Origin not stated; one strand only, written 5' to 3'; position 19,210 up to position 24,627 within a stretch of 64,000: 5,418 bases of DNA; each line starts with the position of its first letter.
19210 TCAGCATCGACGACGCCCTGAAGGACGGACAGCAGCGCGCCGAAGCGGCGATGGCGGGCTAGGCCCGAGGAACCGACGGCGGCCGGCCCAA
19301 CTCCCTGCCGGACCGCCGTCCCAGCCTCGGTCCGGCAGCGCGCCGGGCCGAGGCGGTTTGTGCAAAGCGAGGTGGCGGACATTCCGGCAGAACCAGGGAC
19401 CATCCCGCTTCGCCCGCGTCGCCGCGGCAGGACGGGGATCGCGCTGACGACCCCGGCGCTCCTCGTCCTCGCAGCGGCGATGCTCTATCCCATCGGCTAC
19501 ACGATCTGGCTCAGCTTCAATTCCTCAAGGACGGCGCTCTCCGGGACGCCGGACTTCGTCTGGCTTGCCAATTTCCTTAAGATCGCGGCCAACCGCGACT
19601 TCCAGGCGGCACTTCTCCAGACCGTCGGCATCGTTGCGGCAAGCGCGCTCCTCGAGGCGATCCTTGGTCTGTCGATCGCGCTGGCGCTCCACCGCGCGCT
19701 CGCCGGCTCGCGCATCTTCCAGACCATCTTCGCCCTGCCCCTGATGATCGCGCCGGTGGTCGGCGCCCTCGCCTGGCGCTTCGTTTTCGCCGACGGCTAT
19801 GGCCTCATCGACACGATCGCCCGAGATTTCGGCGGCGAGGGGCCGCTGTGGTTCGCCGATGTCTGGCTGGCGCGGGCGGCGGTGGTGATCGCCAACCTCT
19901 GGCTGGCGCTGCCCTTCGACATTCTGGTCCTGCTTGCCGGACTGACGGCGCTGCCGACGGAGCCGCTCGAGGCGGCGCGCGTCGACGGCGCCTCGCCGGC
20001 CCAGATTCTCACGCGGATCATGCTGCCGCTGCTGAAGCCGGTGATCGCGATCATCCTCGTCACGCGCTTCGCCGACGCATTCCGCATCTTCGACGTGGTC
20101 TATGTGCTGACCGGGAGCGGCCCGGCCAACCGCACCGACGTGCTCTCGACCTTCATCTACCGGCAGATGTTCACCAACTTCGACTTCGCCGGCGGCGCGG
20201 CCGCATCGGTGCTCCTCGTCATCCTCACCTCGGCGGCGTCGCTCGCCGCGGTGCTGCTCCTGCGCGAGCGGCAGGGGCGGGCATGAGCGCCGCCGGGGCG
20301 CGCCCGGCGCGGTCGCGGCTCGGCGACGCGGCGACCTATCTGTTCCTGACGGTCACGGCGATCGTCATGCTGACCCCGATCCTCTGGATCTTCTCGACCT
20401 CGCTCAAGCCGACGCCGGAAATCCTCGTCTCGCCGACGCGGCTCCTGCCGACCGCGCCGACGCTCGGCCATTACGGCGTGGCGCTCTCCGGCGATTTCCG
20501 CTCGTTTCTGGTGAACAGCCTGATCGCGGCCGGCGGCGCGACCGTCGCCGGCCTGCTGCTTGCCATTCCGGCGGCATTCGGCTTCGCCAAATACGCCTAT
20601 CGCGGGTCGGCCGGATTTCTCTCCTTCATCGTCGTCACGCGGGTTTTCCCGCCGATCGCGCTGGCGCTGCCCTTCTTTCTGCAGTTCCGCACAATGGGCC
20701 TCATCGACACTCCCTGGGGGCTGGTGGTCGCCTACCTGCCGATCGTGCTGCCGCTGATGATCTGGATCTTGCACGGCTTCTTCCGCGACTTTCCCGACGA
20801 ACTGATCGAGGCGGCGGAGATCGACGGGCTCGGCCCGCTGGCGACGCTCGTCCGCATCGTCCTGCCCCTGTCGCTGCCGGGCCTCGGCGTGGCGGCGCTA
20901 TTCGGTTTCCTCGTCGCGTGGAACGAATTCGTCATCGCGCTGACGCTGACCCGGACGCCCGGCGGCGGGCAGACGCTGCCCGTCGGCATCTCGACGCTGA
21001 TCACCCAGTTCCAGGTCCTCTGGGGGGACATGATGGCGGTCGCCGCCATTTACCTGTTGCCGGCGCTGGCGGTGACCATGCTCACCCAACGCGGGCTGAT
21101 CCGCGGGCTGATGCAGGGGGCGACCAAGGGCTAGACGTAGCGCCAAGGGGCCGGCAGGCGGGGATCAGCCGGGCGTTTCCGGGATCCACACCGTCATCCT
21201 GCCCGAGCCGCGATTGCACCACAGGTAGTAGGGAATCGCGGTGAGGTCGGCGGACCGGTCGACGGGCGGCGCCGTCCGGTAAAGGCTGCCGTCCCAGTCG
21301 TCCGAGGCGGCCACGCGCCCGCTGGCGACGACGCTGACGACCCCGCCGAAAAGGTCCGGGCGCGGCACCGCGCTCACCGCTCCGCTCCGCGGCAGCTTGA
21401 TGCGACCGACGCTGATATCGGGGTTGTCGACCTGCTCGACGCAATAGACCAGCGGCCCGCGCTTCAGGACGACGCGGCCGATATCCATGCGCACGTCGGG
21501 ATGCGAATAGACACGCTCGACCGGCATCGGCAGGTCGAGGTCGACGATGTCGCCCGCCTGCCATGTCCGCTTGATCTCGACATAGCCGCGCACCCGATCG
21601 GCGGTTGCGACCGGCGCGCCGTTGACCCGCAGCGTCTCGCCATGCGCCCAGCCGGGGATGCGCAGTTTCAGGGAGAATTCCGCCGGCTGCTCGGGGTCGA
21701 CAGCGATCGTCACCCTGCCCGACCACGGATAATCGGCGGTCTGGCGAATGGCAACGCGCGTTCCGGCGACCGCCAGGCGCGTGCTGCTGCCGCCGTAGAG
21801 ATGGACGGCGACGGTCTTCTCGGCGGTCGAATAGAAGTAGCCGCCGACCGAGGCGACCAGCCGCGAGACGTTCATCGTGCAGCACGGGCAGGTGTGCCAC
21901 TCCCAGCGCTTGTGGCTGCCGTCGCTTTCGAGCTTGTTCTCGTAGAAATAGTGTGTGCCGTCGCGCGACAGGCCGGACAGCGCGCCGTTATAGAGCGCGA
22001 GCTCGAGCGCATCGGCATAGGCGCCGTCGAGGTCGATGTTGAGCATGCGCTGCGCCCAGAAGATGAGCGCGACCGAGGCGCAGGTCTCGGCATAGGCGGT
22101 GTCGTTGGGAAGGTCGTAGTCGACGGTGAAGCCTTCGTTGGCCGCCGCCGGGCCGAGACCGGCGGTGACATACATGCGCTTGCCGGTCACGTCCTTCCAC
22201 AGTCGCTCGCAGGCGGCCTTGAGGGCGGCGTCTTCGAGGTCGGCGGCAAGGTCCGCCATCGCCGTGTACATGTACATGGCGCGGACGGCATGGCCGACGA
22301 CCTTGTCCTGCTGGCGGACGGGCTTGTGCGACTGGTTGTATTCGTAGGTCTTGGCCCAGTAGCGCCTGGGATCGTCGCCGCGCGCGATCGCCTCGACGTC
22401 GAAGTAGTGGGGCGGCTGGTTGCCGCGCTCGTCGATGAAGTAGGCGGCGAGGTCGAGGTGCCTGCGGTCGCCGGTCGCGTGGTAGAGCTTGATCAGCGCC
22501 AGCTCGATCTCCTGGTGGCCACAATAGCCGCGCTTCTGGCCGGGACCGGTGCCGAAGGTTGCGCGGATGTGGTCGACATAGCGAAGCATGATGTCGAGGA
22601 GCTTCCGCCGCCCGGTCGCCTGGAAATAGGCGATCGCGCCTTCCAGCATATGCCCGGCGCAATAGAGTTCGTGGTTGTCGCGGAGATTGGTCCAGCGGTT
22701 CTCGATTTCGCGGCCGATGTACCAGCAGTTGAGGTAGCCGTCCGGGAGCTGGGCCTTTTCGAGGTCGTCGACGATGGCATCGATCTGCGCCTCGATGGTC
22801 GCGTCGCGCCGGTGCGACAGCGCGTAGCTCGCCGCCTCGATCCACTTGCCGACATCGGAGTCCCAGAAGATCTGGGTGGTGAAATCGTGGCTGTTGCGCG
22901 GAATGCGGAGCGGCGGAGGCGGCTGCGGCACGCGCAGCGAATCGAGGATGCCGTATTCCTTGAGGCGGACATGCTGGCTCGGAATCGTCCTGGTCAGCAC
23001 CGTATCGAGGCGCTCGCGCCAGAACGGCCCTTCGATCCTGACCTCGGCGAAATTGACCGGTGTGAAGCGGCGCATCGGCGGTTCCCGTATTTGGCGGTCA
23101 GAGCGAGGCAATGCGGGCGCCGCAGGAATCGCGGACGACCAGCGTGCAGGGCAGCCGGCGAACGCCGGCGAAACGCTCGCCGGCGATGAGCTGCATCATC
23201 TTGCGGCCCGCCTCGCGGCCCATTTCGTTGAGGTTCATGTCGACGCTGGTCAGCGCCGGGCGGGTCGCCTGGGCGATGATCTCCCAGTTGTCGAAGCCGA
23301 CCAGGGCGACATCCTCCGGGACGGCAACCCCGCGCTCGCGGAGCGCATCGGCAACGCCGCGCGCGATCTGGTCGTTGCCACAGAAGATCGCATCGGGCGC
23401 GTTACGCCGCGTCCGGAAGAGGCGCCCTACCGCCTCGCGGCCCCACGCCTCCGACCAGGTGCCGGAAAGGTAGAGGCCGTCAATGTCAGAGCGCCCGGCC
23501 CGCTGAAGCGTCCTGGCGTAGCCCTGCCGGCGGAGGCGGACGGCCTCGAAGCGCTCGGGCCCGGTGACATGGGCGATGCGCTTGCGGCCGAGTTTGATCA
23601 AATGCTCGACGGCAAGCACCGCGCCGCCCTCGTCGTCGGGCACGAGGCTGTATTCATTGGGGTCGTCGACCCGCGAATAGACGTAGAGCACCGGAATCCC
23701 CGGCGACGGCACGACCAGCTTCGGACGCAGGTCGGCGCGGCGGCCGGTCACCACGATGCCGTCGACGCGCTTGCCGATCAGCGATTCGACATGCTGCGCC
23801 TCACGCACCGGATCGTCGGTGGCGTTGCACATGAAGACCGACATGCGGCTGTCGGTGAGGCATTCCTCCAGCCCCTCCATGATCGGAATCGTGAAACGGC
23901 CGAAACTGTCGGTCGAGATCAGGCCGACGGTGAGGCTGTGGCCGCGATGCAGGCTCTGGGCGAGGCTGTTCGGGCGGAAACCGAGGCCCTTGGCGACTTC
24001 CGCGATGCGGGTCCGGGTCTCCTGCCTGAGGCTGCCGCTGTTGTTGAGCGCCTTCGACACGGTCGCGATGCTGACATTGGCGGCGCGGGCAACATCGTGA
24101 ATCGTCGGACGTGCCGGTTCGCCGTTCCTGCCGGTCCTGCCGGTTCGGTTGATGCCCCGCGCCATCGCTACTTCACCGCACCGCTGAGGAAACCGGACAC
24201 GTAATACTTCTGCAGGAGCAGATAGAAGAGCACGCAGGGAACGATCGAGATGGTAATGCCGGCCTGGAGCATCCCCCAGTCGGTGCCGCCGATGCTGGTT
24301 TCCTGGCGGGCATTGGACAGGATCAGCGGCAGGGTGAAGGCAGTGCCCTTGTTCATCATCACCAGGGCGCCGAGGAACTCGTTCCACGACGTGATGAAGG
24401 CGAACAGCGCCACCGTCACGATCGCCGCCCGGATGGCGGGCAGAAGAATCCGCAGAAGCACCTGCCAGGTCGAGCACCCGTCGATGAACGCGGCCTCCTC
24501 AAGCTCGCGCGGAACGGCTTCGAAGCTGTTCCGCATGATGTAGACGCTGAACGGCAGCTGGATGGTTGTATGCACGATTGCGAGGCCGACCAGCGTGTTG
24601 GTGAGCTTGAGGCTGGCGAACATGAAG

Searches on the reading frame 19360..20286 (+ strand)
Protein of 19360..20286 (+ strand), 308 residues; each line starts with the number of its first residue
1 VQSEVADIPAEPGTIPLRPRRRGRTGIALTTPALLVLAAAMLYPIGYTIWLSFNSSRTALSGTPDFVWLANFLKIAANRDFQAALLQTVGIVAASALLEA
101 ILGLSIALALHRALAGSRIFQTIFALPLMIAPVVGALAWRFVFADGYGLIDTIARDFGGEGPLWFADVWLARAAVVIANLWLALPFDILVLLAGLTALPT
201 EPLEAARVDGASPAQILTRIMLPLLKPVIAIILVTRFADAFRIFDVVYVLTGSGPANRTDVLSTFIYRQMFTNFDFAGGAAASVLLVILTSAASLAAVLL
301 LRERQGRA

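Call 44: search_protein_families(library=pfam, proteins=[window:19360-20286:+], max_evalue=0.00001)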
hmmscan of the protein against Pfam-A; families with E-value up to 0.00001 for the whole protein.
window:19360-20286:+ (308 aa): 1 family
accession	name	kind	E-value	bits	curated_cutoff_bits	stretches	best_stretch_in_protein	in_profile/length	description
PF00528.27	BPD_transp_1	-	7.1e-15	55.6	26.4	1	102-295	4-172/184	Binding-protein-dependent transport system inner membrane component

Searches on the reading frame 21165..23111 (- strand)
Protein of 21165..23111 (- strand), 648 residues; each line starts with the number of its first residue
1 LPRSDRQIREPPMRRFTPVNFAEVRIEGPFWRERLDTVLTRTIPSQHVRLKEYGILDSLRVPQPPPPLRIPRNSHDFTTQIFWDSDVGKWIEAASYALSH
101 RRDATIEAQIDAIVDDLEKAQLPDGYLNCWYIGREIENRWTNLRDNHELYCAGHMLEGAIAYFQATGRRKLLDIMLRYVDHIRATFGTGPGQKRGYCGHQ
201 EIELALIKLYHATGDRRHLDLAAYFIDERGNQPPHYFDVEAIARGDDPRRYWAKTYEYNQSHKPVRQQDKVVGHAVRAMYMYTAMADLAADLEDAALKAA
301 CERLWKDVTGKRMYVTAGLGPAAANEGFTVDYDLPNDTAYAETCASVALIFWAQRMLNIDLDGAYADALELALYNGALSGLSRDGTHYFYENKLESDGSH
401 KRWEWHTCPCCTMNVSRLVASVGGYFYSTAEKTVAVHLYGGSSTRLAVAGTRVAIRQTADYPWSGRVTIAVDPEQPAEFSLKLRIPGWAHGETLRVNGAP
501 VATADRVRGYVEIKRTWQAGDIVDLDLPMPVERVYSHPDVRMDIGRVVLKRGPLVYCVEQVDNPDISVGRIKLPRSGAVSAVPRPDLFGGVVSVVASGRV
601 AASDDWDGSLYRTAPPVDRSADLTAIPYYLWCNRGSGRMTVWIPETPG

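Call 44: search_protein_families(library=pfam, proteins=[window:21165-23111:-], max_evalue=0.00001)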
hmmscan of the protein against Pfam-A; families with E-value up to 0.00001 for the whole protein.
window:21165-23111:- (648 aa): 3 families
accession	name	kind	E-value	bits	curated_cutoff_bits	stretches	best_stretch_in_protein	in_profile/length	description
PF07944.18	Beta-AFase-like_GH127_cat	-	8.5e-104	348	24.9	1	23-423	1-375/376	Beta-L-arabinofuranosidase, GH127 catalytic domain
PF20736.2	Glyco_hydro127M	-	5.1e-28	97.5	24.2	1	433-529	1-95/95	Beta-L-arabinofuranosidase, GH127 middle domain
PF20737.2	Glyco_hydro127C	-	7.7e-23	80.5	23.7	1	531-644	1-71/71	Glycoside hydrolase family 127 C-terminal domain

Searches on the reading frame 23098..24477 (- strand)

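Call 44: search_protein_families(library=pfam, proteins=[window:23098-24477:-], max_evalue=0.00001)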
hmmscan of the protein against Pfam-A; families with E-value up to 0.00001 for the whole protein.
window:23098-24477:- (459 aa): 4 families
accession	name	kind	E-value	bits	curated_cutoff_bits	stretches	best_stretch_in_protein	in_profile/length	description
PF13377.12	Peripla_BP_3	-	6.8e-37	127.6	26.5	1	290-452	1-167/167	Periplasmic binding protein-like domain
PF00532.27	Peripla_BP_1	-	7.2e-27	95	22.2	1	183-434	3-264/281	Periplasmic binding proteins and sugar binding domain of LacI family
PF00356.27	LacI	-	1.2e-16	60.6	27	1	125-170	1-46/46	Bacterial regulatory proteins, lacI family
PF13407.12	Peripla_BP_4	-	4.2e-13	49.9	35.1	1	193-434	10-257/258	Periplasmic binding protein domain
